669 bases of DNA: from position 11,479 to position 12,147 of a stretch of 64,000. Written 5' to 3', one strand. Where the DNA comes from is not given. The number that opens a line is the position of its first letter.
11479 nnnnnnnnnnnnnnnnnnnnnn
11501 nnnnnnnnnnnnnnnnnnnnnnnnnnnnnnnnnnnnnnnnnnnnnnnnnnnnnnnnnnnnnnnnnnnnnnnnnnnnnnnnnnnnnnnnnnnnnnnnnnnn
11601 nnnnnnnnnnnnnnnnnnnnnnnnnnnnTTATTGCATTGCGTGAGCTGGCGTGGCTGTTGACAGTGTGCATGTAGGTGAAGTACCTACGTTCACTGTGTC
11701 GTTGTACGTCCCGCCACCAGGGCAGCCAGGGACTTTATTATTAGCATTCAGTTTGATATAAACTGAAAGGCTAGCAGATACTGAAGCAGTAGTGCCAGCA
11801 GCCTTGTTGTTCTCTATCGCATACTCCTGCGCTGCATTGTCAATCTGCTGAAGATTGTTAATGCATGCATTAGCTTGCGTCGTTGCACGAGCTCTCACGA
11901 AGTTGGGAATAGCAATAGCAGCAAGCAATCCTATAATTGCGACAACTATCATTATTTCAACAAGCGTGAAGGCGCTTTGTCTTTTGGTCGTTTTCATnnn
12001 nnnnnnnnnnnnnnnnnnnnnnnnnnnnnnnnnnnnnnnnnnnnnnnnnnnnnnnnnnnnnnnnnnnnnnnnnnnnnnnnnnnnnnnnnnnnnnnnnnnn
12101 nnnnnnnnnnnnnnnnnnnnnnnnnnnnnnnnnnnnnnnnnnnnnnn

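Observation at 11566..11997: Type IV pilin-like moron with strong Shine-Dalgarno and GC-rich terminator in an otherwise SD-less, AT-rich genome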

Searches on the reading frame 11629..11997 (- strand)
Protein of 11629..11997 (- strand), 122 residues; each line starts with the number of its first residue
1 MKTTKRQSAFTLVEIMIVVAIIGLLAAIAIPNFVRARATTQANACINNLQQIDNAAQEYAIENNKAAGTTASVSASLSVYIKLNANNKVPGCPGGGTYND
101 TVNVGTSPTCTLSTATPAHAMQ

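Call 4: search_protein_families(library=pfam, proteins=[window:11629-11997:-], max_evalue=1)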
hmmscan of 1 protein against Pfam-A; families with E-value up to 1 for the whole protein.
window:11629-11997:- (122 aa): 3 families
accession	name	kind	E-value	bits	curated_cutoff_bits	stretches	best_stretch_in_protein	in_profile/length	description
PF07963.17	N_methyl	-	2.9e-08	33.4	21.2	1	5-30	2-27/27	Prokaryotic N-terminal methylation motif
PF16885.10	CAC1F_C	-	0.034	13.8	26.6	1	3-59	275-329/362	Voltage-gated calcium channel subunit alpha, C-term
PF10812.13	DUF2561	-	0.069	13.7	27.8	1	9-77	63-128/202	Protein of unknown function (DUF2561)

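Call 5: search_protein_families(library=ncbifam, proteins=[window:11629-11997:-], max_evalue=1)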
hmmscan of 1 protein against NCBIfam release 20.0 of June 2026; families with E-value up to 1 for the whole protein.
window:11629-11997:- (122 aa): 13 families
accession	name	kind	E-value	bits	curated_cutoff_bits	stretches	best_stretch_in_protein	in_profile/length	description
NF041775.1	typeIV_PilA_Myxo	equivalog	9.3e-13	48.6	400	1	5-64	8-67/214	type IV pilin protein PilA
NF040999.1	pilin_ComGC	equivalog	2.7e-11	43.5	75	1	8-70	2-64/84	competence type IV pilus major pilin ComGC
TIGR01710.1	typeII_sec_gspG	equivalog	5.3e-10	39.5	88.85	1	9-67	2-60/134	type II secretion system major pseudopilin GspG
TIGR01708.2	typeII_sec_gspH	equivalog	4.9e-09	36.4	80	1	7-71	1-65/169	type II secretion system minor pseudopilin GspH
NF007862.0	PRK10574.1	equivalog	5.7e-08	33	138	1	5-58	2-59/145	prepilin peptidase-dependent pilin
TIGR02596.1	TIGR02596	subfamily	7.6e-08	32.7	70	1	10-66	1-57/196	Verru_Chthon cassette protein D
NF041013.1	T4P_ComGE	equivalog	1.2e-06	28.5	49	1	5-70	1-66/83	competence type IV pilus minor pilin ComGE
TIGR02532.1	IV_pilin_GFxxxE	domain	1.2e-06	28.1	16.3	1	7-30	1-24/24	prepilin-type N-terminal cleavage/methylation domain-containing protein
NF040982.1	ComGD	equivalog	2.8e-06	27.8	70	1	7-69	1-63/139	competence type IV pilus minor pilin ComGD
NF007800.0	PRK10506.1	equivalog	0.00038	20.3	158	1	3-67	4-68/163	prepilin peptidase-dependent protein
TIGR04533.1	cyanosortB_assc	equivalog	0.018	14.3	65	1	10-57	6-53/221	cyanoexosortase B system-associated protein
NF009245.0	PRK12599.1-4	equivalog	0.025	14.9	114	1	10-55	62-109/121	cation:proton antiporter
NF052642.1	amidase_SagB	exception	0.16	11.1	425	1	1-65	1-64/282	peptidoglycan release complex glucosaminidase SagB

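Call 6: search_protein_families(library=phrogs, proteins=[window:11629-11997:-], max_evalue=1)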
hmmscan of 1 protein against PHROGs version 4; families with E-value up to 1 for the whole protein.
window:11629-11997:- (122 aa): 7 families
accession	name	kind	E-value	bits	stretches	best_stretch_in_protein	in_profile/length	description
phrog_27437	-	unknown function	2.3e-11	45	1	4-66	4-65/140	-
phrog_3433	-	moron, auxiliary metabolic gene and host takeover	4.2e-10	40.9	1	2-78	14-85/127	pilin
phrog_11596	-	unknown function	6.7e-09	36.8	1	5-69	3-67/187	-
phrog_11263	-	unknown function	4.5e-08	33.8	1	9-36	3-30/72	-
phrog_10597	-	unknown function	5.8e-06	27.1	1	5-29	2-26/59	-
phrog_13280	-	unknown function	1.2e-05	26.1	1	9-41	5-37/67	-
phrog_5031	-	unknown function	0.064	14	1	15-64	4-51/75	-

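Call 11: find_homologous_proteins(query=window:11629-11997:-, max_evalue=0.001)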
Query window:11629-11997:- (122 aa): 7999 proteins with E <= 0.001 among 8000 candidates; the best 120 are listed.
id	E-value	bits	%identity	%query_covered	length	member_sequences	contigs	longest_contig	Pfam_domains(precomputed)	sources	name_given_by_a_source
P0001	9.7e-63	227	91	99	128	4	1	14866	-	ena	-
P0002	4.2e-61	222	86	100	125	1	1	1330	PF07963.18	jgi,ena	-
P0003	4.9e-59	215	84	100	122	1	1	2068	PF07963.18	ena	-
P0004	6.1e-58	212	83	100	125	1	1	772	PF07963.18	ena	-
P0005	5.1e-56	205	79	100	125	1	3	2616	PF07963.18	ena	-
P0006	1.4e-47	178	73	99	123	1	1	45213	PF07963.18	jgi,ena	-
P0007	2.6e-46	174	69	100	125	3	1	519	PF07963.18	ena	-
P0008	1.1e-44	169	68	100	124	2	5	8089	PF07963.18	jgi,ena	-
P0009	9.0e-44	166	66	100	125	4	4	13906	PF07963.18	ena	-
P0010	9.9e-44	166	68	99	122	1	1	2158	PF07963.18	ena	-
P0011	1.9e-43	165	69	99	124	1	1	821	PF07963.18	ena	-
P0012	2.7e-43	164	68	99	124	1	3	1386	PF07963.18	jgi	jgi:prepilin-type N-terminal cleavage/methylation domain-containing protein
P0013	3.2e-43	164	69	100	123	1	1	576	PF07963.18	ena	-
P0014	6.4e-43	163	67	98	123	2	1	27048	PF07963.18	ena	-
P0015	6.6e-43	163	68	93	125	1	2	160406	PF07963.18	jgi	jgi:prepilin-type N-terminal cleavage/methylation domain-containing protein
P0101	4.2e-41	157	66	99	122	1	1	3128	PF07963.18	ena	-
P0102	4.4e-41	157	66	99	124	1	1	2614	PF07963.18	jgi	jgi:prepilin-type N-terminal cleavage/methylation domain-containing protein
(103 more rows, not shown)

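Call 12: find_encoding_contigs(protein=P0001, flank=10000, max_places=3)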
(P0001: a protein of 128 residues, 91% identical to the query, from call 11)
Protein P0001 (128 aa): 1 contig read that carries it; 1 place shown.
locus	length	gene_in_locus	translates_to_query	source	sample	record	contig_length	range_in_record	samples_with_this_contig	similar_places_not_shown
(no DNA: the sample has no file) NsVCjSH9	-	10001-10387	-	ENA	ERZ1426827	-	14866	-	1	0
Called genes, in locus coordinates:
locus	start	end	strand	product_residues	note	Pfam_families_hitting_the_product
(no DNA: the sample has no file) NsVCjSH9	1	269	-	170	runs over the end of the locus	PF15891:Nuc_deoxyri_tr2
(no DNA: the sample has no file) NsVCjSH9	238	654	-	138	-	PF08719:NADAR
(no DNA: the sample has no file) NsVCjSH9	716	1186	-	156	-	-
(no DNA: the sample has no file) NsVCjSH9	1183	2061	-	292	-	PF13793:Pribosyltran_N, PF14572:Pribosyl_synth (faint), PF00156:Pribosyltran (weak)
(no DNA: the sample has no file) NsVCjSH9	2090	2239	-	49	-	-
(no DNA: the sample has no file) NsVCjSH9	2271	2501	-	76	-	-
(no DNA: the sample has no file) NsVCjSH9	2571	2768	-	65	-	-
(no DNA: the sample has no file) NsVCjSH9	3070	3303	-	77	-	-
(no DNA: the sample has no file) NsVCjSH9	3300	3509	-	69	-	-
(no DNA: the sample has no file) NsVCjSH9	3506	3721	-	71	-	-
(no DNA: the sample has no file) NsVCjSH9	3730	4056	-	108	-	-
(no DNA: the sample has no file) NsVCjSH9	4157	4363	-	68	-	-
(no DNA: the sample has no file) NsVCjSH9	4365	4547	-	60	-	-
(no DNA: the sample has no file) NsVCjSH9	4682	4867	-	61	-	-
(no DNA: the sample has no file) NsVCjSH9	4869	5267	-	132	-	PF11969:DcpS_C, PF01230:HIT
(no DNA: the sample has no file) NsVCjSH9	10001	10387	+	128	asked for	-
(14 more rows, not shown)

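Call 13: find_encoding_contigs(protein=P0006, flank=10000, max_places=3)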
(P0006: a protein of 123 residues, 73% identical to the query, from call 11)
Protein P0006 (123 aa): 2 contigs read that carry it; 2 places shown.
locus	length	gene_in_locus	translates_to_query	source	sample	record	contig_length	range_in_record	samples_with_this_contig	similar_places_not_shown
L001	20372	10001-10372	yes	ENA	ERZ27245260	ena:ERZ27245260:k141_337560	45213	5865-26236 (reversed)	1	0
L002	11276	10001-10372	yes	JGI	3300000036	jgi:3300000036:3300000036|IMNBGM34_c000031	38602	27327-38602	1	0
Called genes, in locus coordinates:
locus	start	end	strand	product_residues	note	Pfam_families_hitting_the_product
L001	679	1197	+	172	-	-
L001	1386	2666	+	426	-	PF00696:AA_kinase, PF13673:Acetyltransf_10 (faint), PF00583:Acetyltransf_1, PF13508:Acetyltransf_7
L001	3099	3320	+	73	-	-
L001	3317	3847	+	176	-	PF03734:YkuD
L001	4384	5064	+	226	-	PF07963:N_methyl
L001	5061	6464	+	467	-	PF01292:Ni_hydr_CYTB (faint), PF03929:PepSY_TM, PF03413:PepSY (faint)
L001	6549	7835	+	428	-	PF00171:Aldedh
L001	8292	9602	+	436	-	-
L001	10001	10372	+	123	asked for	PF07963:N_methyl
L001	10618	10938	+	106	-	-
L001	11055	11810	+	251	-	PF00005:ABC_tran, PF13304:AAA_21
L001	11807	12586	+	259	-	PF13346:ABC2_membrane_5 (weak), PF12679:ABC2_membrane_2, PF12730:ABC2_membrane_4 (weak), PF10920:DUF2705 (weak), PF12698:ABC2_membrane_3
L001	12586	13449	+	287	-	PF07719:TPR_2 (faint), PF13428:TPR_14 (faint)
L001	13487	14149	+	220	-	PF00475:IGPD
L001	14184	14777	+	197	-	PF04542:Sigma70_r2, PF08281:Sigma70_r4_2, PF04545:Sigma70_r4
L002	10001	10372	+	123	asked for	PF07963:N_methyl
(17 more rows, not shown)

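Call 15: find_related_loci(query=window:11629-11997:-, collection=viral_contigs, flank=10000)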
Query window:11629-11997:- (122 aa) in viral_contigs; peptide patterns used: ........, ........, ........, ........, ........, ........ (x = any residue, [..] = any of these).
24 stretches matched a pattern; 5 encode a relative of the query (tblastn E <= 1e-3); 5 distinct loci.
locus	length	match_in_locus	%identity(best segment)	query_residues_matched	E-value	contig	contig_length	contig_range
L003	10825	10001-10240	60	4-82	3e-25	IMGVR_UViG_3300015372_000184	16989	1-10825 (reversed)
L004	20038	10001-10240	60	4-82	3e-25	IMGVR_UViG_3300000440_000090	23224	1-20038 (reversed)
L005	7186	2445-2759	50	2-112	6e-25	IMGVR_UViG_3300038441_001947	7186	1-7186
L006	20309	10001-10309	47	4-112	6e-24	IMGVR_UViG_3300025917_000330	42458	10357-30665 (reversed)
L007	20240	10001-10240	43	1-82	2e-15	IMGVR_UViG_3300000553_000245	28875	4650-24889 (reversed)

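Call 16: find_related_loci(query=window:11629-11997:-, collection=genome_contigs, flank=5000)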
Query window:11629-11997:- (122 aa) in genome_contigs; peptide patterns used: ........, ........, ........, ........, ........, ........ (x = any residue, [..] = any of these).
600 stretches matched a pattern (row limit reached: there are more); 421 encode a relative of the query (tblastn E <= 1e-3); the best 80 are kept; 80 distinct loci.
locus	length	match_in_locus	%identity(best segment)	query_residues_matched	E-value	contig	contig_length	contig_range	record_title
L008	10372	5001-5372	66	1-122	2e-48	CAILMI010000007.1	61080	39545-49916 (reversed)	MAG: uncultured Verrucomicrobia subdivision 3 bacterium isolate KT_bin-0898 genome assembly, contig: bin-0898:07/70, who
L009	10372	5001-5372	64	1-122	1e-47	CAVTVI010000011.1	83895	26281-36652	MAG: uncultured Verrucomicrobiae bacterium isolate MFD09286.bin.2.154 genome assembly, contig: contig_32980, whole genom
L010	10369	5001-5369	66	1-121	8e-48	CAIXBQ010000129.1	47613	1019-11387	MAG: uncultured Verrucomicrobia subdivision 3 bacterium isolate MJ-2014_bin-0712 genome assembly, contig: bin-0712:129/1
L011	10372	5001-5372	60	1-122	4e-47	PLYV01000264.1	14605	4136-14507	MAG: Limisphaerales bacterium isolate palsa_1443 73.20120700_P3D.225_contig_37796, whole genome shotgun sequence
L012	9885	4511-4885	63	1-121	5e-46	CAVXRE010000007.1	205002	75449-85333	MAG: uncultured Verrucomicrobiae bacterium isolate MFD01223.bin.1.112 genome assembly, contig: contig_20656, whole genom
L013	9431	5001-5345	66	1-114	9e-44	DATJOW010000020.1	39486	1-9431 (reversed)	MAG TPA_asm: Candidatus Acidoferrum sp. isolate SMAG_U14897 k141_4286722, whole genome shotgun sequence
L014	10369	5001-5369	61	1-121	5e-44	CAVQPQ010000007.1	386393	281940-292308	MAG: uncultured Verrucomicrobiae bacterium isolate MFD01231.bin.1.54 genome assembly, contig: contig_5685, whole genome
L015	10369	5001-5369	60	1-121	2e-43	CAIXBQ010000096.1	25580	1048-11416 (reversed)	MAG: uncultured Verrucomicrobia subdivision 3 bacterium isolate MJ-2014_bin-0712 genome assembly, contig: bin-0712:096/1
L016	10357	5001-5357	64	1-116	2e-43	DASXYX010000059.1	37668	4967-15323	MAG TPA_asm: Verrucomicrobiia bacterium isolate SMAG_U4836 k141_4042287, whole genome shotgun sequence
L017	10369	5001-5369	60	1-121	4e-43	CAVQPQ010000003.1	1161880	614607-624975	MAG: uncultured Verrucomicrobiae bacterium isolate MFD01231.bin.1.54 genome assembly, contig: contig_3351, whole genome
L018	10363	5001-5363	64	1-121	1e-42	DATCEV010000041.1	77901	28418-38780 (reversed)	MAG TPA_asm: Verrucomicrobiia bacterium isolate SMAG_U7763 k141_260709, whole genome shotgun sequence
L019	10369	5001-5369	62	1-121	2e-42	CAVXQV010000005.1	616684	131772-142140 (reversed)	MAG: uncultured Verrucomicrobiae bacterium isolate MFD05502.bin.2.32 genome assembly, contig: contig_3607, whole genome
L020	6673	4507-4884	62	1-121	2e-41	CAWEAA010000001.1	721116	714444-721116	MAG: uncultured Verrucomicrobiae bacterium isolate MFD05580.bin.1.24 genome assembly, contig: contig_14281, whole genome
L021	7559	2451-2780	62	6-116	7e-41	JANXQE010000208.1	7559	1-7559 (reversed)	MAG: Limisphaerales bacterium isolate GL140_4_concoct_305_sub GL140_4_k141_2669915, whole genome shotgun sequence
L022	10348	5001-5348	57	6-121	4e-41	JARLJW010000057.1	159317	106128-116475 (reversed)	MAG: Verrucomicrobiia bacterium isolate MAG_BO64 MetaBAT2_Bin_64_Oxic_k141_1211185, whole genome shotgun sequence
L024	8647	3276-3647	62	1-122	2e-44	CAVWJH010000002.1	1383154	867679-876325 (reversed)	MAG: uncultured Verrucomicrobiae bacterium isolate MFD05502.bin.2.46 genome assembly, contig: contig_4447, whole genome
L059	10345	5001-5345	53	1-110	7e-30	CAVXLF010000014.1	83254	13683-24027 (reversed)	MAG: uncultured Verrucomicrobiae bacterium isolate MFD04780.bin.2.37 genome assembly, contig: contig_26910, whole genome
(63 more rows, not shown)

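Call 18: find_encoding_contigs(protein=P0005, flank=5000, max_places=3)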
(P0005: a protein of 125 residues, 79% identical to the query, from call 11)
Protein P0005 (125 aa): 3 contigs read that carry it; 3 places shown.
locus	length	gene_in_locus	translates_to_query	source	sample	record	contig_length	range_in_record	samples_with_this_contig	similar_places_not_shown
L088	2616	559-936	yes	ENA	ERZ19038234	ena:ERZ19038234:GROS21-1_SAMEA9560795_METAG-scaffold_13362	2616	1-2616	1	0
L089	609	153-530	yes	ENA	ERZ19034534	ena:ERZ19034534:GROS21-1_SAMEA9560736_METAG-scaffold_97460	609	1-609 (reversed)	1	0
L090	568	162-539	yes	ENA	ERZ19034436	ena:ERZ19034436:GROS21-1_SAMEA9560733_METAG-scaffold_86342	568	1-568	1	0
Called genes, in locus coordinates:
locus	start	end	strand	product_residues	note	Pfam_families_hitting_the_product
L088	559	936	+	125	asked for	PF07963:N_methyl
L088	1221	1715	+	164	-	-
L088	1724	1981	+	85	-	PF24308:DUF7487 (weak)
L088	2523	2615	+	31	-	?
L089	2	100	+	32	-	?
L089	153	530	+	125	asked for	PF07963:N_methyl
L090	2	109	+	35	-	?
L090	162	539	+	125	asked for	PF07963:N_methyl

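Call 19: find_encoding_contigs(protein=P0003, flank=5000, max_places=3)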
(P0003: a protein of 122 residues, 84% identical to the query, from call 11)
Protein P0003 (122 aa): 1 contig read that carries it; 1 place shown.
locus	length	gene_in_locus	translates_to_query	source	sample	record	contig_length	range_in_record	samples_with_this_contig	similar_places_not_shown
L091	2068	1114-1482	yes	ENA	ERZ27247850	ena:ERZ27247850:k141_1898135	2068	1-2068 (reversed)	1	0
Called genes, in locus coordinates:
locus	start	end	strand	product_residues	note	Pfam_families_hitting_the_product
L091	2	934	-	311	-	?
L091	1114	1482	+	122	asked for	PF07963:N_methyl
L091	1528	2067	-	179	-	?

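Call 20: find_encoding_contigs(protein=P0002, flank=5000, max_places=3)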
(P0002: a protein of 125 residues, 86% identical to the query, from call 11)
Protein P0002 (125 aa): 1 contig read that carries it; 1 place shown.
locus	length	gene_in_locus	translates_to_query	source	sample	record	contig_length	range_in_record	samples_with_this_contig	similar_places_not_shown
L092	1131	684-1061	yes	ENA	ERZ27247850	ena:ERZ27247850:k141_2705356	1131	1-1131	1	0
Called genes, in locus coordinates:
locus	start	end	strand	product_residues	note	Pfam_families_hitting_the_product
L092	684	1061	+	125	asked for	PF07963:N_methyl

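Call 25: search_solved_structures(query=window:11629-11997:-, max_evalue=1, show_alignments=2)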
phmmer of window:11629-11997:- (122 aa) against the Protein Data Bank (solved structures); distinct sequences matched with E-value up to 1: 21.
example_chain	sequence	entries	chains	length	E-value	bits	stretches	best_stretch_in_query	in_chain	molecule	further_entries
8tj2_C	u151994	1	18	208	2e-09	41.1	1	10-65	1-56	Type IV major pilin protein PilA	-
8tum_e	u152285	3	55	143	1.7e-08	38.1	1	10-87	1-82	Type IV major pilin protein PilA | Pilin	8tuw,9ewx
7tgg_A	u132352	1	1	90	2e-08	37.9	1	5-57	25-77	Geopilin domain 1 protein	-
9egp_A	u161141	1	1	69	3.7e-08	37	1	5-60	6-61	Geopilin domain 1 protein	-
2m7g_A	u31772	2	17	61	1.2e-07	35.3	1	10-58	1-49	Geopilin domain 1 protein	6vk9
9laa_A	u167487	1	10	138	1.3e-07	35.3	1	2-64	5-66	Type IV pilin protein PilA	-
8p3b_A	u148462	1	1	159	4.4e-07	33.6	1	10-82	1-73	Fimbrial protein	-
5kua_A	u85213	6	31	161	4.6e-07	33.5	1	10-82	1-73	pilin | Neisseria meningitidis PilE variant SB-GATDH | Neisseria meningitidis PilE, SB-DATDH variant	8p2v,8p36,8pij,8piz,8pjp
2hi2_A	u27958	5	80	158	1e-06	32.4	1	10-73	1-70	Fimbrial protein | PilA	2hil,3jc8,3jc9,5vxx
5wda_A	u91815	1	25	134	1.3e-06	32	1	10-78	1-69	General secretion pathway protein G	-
1oqw_A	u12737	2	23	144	1.4e-06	32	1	10-70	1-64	Fimbrial protein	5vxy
1ay2_A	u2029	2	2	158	1.7e-06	31.7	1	10-71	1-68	TYPE 4 PILIN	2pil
8tob_GA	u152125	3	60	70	5.6e-06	30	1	11-66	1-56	Fimbrial protein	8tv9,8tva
6xxd_A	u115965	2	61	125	6.8e-06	29.7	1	10-79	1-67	PilA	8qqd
9lab_B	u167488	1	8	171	1.2e-05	29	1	5-49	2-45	MSHA major pilin subunit MshA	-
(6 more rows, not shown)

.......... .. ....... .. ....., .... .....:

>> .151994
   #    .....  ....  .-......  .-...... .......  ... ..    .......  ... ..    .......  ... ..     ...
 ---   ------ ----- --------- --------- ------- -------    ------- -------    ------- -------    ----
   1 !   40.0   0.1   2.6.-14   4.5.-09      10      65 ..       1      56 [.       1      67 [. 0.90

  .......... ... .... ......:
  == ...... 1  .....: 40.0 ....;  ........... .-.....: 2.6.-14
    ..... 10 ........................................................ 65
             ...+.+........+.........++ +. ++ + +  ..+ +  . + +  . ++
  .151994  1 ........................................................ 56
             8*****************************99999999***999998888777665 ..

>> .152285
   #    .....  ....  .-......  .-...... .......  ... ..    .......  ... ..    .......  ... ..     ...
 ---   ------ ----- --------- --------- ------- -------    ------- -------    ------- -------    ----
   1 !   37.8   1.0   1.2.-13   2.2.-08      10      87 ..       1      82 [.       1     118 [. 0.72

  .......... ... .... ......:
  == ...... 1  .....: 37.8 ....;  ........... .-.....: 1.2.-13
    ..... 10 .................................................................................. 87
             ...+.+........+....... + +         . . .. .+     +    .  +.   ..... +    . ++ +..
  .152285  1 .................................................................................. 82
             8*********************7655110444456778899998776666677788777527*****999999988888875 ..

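Call 50: find_encoding_contigs(protein=P0101, flank=3000, max_places=2)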
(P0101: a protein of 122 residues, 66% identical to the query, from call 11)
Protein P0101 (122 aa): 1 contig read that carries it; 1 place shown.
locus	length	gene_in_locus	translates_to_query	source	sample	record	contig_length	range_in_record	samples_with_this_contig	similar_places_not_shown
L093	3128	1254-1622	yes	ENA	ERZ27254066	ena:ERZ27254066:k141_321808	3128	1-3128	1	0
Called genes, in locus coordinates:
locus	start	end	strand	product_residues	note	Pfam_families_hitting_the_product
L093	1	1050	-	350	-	?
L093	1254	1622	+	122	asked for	PF07963:N_methyl (weak)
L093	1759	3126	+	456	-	?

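Call 51: find_encoding_contigs(protein=P0102, flank=3000, max_places=2)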
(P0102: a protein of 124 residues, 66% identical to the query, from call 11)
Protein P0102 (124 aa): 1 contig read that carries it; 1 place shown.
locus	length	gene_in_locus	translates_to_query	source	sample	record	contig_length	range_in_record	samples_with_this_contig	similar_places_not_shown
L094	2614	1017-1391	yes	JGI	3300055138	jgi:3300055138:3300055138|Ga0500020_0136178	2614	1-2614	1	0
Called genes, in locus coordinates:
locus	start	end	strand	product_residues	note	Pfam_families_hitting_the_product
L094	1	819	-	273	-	?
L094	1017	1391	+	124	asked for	PF07963:N_methyl (weak)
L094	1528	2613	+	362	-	?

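Call 57: predict_structure(alignment_id=A4)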
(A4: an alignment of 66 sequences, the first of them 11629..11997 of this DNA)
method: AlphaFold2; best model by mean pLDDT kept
length: 122 residues; sequences in the alignment: 66
mean_pLDDT: 73.8   pTM: 0.53
mean pLDDT of the five models: 73.8, 73.6, 72.6, 70.3, 64.7
residues with pLDDT >= 90: 9; 70-90: 64; 50-70: 45; < 50: 4
segments of 3 or more residues with pLDDT < 50: 1-3
pLDDT, mean of each block of 10 residues (from residue 1): 52 87 90 83 82 80 71 66 65 71 71 70 63
secondary structure, 60 per line:
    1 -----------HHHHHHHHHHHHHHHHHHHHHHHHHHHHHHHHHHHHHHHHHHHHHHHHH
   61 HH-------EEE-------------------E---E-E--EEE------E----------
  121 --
elements in order: H12-62 E70-72 E101-103
